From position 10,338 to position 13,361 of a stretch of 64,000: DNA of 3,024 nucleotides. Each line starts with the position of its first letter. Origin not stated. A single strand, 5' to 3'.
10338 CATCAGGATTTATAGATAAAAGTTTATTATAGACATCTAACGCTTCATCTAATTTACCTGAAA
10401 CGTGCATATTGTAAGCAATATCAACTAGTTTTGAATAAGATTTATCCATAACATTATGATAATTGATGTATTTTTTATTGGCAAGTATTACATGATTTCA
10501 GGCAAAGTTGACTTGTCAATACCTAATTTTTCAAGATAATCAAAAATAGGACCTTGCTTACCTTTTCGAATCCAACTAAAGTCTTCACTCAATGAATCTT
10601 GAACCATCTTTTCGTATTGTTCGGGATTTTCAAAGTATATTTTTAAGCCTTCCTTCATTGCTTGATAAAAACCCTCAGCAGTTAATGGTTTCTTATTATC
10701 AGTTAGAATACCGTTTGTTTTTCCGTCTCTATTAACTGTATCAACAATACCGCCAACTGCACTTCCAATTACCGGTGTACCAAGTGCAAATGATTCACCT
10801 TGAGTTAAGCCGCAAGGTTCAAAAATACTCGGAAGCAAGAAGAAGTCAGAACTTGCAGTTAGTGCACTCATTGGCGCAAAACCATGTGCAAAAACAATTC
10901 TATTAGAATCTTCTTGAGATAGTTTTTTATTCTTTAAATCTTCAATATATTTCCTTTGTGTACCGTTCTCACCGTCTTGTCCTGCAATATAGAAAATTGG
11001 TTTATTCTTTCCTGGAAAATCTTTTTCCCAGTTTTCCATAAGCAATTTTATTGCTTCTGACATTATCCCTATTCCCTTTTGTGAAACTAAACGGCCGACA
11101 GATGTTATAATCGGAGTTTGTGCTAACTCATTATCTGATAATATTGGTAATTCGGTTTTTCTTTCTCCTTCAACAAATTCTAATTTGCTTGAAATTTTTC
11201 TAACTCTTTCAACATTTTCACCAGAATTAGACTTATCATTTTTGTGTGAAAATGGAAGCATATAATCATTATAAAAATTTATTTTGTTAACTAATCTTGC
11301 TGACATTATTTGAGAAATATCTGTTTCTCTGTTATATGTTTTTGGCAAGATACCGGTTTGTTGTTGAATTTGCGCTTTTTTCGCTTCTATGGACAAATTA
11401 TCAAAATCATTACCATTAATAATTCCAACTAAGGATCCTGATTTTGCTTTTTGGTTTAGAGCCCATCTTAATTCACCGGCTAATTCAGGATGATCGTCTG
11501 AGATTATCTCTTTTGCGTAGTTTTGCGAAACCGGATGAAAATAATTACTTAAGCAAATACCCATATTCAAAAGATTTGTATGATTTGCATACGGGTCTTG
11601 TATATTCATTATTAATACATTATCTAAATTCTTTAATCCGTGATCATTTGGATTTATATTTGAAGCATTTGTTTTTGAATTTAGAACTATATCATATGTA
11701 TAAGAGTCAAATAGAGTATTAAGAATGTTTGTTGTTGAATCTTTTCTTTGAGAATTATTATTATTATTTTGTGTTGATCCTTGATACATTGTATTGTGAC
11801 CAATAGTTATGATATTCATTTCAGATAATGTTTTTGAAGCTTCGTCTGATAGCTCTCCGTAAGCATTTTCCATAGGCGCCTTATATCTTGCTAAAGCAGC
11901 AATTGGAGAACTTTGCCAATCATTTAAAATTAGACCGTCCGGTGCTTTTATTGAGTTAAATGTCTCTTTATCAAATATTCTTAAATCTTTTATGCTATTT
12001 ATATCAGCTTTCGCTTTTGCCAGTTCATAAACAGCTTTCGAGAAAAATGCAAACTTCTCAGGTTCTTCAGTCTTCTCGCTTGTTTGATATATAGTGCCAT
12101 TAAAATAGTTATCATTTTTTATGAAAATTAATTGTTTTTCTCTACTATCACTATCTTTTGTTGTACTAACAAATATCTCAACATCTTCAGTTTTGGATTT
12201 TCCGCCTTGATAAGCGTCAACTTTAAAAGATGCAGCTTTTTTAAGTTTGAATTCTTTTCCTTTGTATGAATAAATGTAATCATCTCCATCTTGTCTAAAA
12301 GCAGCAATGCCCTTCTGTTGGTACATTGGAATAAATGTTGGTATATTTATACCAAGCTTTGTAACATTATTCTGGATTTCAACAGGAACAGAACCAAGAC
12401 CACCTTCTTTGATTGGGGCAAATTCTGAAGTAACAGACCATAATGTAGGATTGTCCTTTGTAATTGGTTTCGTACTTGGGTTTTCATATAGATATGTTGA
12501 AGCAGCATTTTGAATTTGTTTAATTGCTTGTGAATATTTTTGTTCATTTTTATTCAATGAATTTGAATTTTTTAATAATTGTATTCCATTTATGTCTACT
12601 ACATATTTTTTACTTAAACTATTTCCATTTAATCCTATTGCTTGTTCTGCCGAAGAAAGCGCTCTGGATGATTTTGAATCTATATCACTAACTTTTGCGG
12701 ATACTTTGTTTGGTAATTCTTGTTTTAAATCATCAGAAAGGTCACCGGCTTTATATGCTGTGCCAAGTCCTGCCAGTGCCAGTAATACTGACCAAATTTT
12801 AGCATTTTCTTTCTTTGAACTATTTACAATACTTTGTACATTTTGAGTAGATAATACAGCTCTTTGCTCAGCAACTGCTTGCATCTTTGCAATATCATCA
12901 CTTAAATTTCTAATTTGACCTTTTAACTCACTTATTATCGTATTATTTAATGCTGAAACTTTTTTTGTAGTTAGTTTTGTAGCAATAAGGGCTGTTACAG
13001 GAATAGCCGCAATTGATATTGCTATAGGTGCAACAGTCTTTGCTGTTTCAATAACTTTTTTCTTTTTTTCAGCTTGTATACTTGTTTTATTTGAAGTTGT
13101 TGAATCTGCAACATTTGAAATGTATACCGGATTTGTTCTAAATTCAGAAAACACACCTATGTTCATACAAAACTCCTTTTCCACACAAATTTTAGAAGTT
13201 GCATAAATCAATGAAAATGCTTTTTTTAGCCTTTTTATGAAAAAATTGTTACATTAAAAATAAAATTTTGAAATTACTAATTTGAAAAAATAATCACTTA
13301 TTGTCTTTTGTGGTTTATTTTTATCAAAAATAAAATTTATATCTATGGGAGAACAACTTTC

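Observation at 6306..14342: Same-strand block: fourth radical-SAM paralog, membrane-anchored GT5 and two TPR-GT9 fusions, a candidate uncharacterised envelope or protein-glycosylation module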

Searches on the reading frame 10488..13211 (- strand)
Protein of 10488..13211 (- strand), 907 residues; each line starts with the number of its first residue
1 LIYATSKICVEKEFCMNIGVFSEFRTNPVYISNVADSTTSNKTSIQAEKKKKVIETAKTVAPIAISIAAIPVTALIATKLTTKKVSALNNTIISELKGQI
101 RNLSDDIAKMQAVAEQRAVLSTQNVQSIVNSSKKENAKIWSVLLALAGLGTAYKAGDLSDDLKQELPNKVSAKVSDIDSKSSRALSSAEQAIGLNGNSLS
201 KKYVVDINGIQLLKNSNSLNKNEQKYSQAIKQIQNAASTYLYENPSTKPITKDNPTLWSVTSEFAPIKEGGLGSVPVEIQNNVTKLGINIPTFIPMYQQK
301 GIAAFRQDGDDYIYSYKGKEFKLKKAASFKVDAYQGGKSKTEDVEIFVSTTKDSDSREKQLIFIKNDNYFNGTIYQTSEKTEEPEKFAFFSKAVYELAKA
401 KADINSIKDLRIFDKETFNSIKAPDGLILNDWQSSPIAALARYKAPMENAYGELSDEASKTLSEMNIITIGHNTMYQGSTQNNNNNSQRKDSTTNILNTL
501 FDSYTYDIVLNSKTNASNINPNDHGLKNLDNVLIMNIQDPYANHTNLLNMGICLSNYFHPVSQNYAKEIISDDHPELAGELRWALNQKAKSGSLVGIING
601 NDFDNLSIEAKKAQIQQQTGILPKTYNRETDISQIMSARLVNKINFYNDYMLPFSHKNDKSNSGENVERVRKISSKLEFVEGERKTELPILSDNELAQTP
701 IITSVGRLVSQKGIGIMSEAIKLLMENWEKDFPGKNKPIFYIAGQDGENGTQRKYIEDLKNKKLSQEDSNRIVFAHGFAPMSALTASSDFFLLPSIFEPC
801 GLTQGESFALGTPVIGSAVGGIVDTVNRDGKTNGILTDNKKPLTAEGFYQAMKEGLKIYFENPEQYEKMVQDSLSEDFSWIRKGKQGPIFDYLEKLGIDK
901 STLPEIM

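Call 3: search_protein_families(library=pfam, proteins=[window:10488-13211:-], max_evalue=0.01)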
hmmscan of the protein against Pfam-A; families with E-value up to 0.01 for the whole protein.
window:10488-13211:- (907 aa): 4 families
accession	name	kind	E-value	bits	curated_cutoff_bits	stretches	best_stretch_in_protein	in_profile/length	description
PF08323.17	Glyco_transf_5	-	7.6e-22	78.6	22.7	1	259-573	4-228/239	Starch synthase catalytic domain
PF00534.26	Glycos_transf_1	-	1.5e-17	64.1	26.4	1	698-869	14-165/172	Glycosyl transferases group 1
PF13692.12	Glyco_trans_1_4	-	1.4e-15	58.2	27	1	700-852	2-136/142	Glycosyl transferases group 1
PF20706.3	GT4-conflict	-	0.00028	20.4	26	1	696-829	194-323/385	Family 4 Glycosyltransferase in conflict systems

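Call 4: search_protein_families(library=ncbifam, proteins=[window:10488-13211:-], max_evalue=0.01)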
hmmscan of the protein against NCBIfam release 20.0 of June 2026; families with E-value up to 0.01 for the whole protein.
window:10488-13211:- (907 aa): 23 families
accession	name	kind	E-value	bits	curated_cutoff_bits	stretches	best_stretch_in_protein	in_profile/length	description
TIGR02095.1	glgA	subfamily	2.8e-50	171.4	328.45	2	697-885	292-468/477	glycogen/starch synthase, ADP-glucose type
NF001903.0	PRK00654.2-2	equivalog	2.4e-31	108.9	616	2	697-883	294-467/482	glycogen synthase GlgA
NF001898.0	PRK00654.1-1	equivalog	2.5e-30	105.5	603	3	696-885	290-466/477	glycogen synthase GlgA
NF001905.0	PRK00654.2-4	subfamily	1.2e-29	103.2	560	1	697-886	296-478/489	glycogen synthase GlgA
NF001899.0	PRK00654.1-2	equivalog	2.9e-24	85.3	459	1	697-882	289-463/478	glycogen synthase GlgA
NF001901.0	PRK00654.1-5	equivalog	1.5e-22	79.8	649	2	697-883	314-480/502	glycogen synthase GlgA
NF001902.0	PRK00654.2-1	equivalog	2.4e-20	72.6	845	1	697-886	298-481/492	glycogen synthase GlgA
NF001906.0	PRK00654.2-5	equivalog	1.1e-18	67.5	870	1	762-882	348-471/485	glycogen synthase GlgA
NF001900.0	PRK00654.1-3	equivalog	1.6e-17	63.1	509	1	701-884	274-444/481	glycogen synthase GlgA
NF010699.0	PRK14099.1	equivalog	2.2e-17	62.7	762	1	699-885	295-470/485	glycogen synthase GlgA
NF001904.0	PRK00654.2-3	equivalog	1.2e-14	53.9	577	1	697-875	292-455/475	glycogen synthase GlgA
NF010698.0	PRK14098.1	equivalog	2.4e-14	52.9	754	1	752-883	346-475/489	starch synthase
TIGR02149.1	glgA_Coryne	subfamily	2.1e-12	46.9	302.4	1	697-880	201-376/391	glycogen synthase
NF041876.1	EPS_EpsE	equivalog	9.5e-11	41.6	400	1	701-843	216-349/389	exopolysaccharide biosynthesis GT4 family glycosyltransferase EpsE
TIGR03449.1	mycothiol_MshA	equivalog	9.8e-09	34.6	462.5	1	698-880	219-389/406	D-inositol-3-phosphate glycosyltransferase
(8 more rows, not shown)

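Call 10: find_encoding_contigs(protein=window:10488-13166:-, flank=10000, max_places=6)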
Protein window:10488-13166:- (892 aa): no gene with exactly this product is on record in the collection.

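Call 11: find_homologous_proteins(query=window:10488-13166:-)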
Query window:10488-13166:- (892 aa): 205 proteins with E <= 0.001 among 8000 candidates; the best 120 are listed.
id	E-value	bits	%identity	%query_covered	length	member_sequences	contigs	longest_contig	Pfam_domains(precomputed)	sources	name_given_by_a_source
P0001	0.0e+0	1844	93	100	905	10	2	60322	PF00534.27,PF08323.18,PF13692.13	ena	-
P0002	0.0e+0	1653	83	100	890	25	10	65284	PF00534.27,PF08323.18,PF13692.13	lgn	-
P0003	0.0e+0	1635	81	100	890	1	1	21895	PF00534.27,PF08323.18,PF13692.13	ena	-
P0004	0.0e+0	1634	81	100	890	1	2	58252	PF00534.27,PF08323.18,PF13692.13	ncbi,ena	-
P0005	0.0e+0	1632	81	100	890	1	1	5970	PF00534.27,PF08323.18,PF13692.13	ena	-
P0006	0.0e+0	1629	81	100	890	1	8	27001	PF00534.27,PF08323.18,PF13692.13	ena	-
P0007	0.0e+0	1629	81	100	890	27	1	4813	PF00534.27,PF08323.18,PF13692.13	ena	-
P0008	0.0e+0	1589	78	100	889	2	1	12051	PF00534.27,PF08323.18,PF13692.13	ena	-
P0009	0.0e+0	1537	76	100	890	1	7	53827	PF00534.27,PF08323.18,PF13692.13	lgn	-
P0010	0.0e+0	1519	74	100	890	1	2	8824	PF00534.27,PF08323.18,PF13692.13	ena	-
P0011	0.0e+0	1490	73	100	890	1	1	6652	PF00534.27,PF08323.18,PF13692.13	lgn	-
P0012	0.0e+0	1385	70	100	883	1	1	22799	PF00534.27,PF08323.18,PF20706.4,PF13692.13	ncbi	-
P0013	0.0e+0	1378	69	100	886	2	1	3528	PF00534.27,PF08323.18,PF13692.13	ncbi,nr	ncbi:MAG: glycogen/starch synthase [Candidatus Gastranaerophilales bacterium]|nr:glycogen/starch syn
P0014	0.0e+0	1353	67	100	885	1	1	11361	PF00534.27,PF08323.18,PF13692.13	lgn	-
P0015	0.0e+0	1352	68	100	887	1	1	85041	PF00534.27,PF08323.18,PF13692.13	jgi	-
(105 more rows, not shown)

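Call 14: find_related_loci(query=A1, collection=genome_contigs, flank=10000)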
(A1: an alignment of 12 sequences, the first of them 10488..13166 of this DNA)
Query A1 (892 aa) in genome_contigs; peptide patterns used: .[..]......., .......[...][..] (x = any residue, [..] = any of these).
138 stretches matched a pattern; 80 encode a relative of the query (tblastn E <= 1e-3); 77 distinct loci.
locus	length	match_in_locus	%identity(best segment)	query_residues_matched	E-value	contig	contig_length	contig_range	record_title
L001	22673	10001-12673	93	1-891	0e+0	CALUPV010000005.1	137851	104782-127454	MAG: Candidatus Gastranaerophilales bacterium isolate BRZ_CG__bin87 genome assembly, contig: BRZ_CG__NODE_180_length_137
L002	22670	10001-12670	82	1-892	0e+0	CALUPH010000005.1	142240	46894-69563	MAG: Candidatus Gastranaerophilales bacterium isolate BRZ_CB__bin30 genome assembly, contig: BRZ_CB__NODE_120_length_142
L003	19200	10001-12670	81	1-892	0e+0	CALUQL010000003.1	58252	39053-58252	MAG: Candidatus Gastranaerophilales bacterium isolate BRZ_SL__bin62 genome assembly, contig: BRZ_SL__NODE_663_length_582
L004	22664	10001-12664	82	1-892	0e+0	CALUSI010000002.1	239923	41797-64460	MAG: Candidatus Gastranaerophilales bacterium isolate BRZ_N__bin145 genome assembly, contig: BRZ_N__NODE_100_length_2399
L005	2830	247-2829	82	1-863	0e+0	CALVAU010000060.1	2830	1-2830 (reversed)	MAG: Candidatus Gastranaerophilales bacterium isolate E22__bin127 genome assembly, contig: E22__k127_6519207, whole geno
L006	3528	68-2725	69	1-892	0e+0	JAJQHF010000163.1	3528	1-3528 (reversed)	MAG: Candidatus Gastranaerophilales bacterium isolate U.4_7 NODE_3707_length_3528_cov_7.801325, whole genome shotgun seq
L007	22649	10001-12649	67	1-890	0e+0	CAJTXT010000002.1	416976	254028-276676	TPA_asm: uncultured Vampirovibrio sp. isolate MGBC124931 genome assembly, contig: MGBC124931.2, whole genome shotgun seq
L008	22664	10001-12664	67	1-891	0e+0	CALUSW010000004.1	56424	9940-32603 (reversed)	MAG: Candidatus Gastranaerophilales bacterium isolate BRZ_DE__bin55 genome assembly, contig: BRZ_DE__NODE_539_length_564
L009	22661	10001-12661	66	1-891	0e+0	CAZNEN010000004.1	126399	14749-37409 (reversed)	MAG TPA_asm: uncultured Muribaculaceae bacterium isolate SRP141132_co3_343 genome assembly, contig: NODE_27_length_12639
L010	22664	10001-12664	65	1-892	0e+0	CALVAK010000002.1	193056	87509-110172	MAG: Candidatus Gastranaerophilales bacterium isolate BRZ_CG__bin97 genome assembly, contig: BRZ_CG__NODE_75_length_1930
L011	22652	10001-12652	66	1-891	0e+0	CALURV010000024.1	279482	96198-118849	MAG: Candidatus Gastranaerophilales bacterium isolate E40__bin194 genome assembly, contig: E40__k127_1693241, whole geno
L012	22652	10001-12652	65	1-892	0e+0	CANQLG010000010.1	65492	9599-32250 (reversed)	MAG: Candidatus Gastranaerophilales bacterium isolate Lapin-015__bin9 genome assembly, contig: Lapin-015__NODE_335_lengt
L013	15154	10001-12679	63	1-892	0e+0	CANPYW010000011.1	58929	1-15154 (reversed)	MAG: Candidatus Gastranaerophilales bacterium isolate Lapin-002__bin46 genome assembly, contig: Lapin-002__NODE_655_leng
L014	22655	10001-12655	67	1-892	0e+0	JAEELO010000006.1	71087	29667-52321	MAG: Candidatus Gastranaerophilales bacterium isolate Tb.RUG.218 k141_481964_flag=0_multi=16.4946_len=71087, whole genom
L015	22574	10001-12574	64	5-891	0e+0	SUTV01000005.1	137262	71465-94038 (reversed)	MAG: Cyanobacteria bacterium SIG29 NODE_2647_length_137262_cov_2.723382, whole genome shotgun sequence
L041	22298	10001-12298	55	123-891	0e+0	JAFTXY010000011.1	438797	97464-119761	MAG: Candidatus Gastranaerophilales bacterium isolate RGIG4251 Roe_deer_Colon-5__c2012, whole genome shotgun sequence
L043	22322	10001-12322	54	118-891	0e+0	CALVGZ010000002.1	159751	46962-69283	MAG: Candidatus Gastranaerophilales bacterium isolate BRZ_CV__bin70 genome assembly, contig: BRZ_CV__NODE_126_length_159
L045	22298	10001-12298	55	117-885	0e+0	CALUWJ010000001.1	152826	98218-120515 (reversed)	MAG: Candidatus Gastranaerophilales bacterium isolate BRZ_AM__bin81 genome assembly, contig: BRZ_AM__NODE_118_length_152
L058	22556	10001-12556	46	19-890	0e+0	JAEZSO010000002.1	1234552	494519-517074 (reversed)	MAG: Cyanobacteria bacterium OH_PDB_230 k127_409332, whole genome shotgun sequence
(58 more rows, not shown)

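Call 45: search_solved_structures(query=window:10488-13166:-, max_evalue=0.001, show_alignments=1)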
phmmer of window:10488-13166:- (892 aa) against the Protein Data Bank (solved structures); distinct sequences matched with E-value up to 0.001: 47.
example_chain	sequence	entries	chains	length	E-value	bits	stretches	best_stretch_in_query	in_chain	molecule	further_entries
6gne_A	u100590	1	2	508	1.8e-13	53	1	682-868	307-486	Probable starch synthase 4, chloroplastic/amyloplastic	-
3vue_A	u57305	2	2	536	1.4e-11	46.7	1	683-870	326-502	Granule-bound starch synthase 1, chloroplastic/amyloplastic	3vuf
4hln_A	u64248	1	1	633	5e-10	41.5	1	672-871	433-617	Starch synthase I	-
3d1j_A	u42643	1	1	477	1.6e-09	39.9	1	669-866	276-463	Glycogen synthase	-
2qzs_A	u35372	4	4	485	2.1e-09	39.5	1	668-869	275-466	glycogen synthase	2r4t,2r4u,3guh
1rzu_A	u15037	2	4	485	4.4e-09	38.4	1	756-868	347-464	Glycogen synthase 1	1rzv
3cop_A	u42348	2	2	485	1.4e-08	36.8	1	668-869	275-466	Glycogen synthase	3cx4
6gnf_A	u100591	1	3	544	3.2e-08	35.6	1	768-876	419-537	Glycogen synthase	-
3c4q_A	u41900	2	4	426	4.6e-07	31.7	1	683-828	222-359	Predicted glycosyltransferases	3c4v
3c48_A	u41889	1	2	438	5e-07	31.6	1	683-828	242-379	Predicted glycosyltransferases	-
3l01_A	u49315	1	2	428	9.5e-07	30.7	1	687-814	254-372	GlgA glycogen synthase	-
2bis_A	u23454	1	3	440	9.9e-07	30.7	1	687-814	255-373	GLGA GLYCOGEN SYNTHASE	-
3fro_A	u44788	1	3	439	1e-06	30.6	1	687-814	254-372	GlgA glycogen synthase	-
9m88_C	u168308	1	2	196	2.6e-06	29.3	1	686-814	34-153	Glycogen synthase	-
2bfw_A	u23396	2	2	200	2.7e-06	29.2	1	686-814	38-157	GLGA GLYCOGEN SYNTHASE | PGS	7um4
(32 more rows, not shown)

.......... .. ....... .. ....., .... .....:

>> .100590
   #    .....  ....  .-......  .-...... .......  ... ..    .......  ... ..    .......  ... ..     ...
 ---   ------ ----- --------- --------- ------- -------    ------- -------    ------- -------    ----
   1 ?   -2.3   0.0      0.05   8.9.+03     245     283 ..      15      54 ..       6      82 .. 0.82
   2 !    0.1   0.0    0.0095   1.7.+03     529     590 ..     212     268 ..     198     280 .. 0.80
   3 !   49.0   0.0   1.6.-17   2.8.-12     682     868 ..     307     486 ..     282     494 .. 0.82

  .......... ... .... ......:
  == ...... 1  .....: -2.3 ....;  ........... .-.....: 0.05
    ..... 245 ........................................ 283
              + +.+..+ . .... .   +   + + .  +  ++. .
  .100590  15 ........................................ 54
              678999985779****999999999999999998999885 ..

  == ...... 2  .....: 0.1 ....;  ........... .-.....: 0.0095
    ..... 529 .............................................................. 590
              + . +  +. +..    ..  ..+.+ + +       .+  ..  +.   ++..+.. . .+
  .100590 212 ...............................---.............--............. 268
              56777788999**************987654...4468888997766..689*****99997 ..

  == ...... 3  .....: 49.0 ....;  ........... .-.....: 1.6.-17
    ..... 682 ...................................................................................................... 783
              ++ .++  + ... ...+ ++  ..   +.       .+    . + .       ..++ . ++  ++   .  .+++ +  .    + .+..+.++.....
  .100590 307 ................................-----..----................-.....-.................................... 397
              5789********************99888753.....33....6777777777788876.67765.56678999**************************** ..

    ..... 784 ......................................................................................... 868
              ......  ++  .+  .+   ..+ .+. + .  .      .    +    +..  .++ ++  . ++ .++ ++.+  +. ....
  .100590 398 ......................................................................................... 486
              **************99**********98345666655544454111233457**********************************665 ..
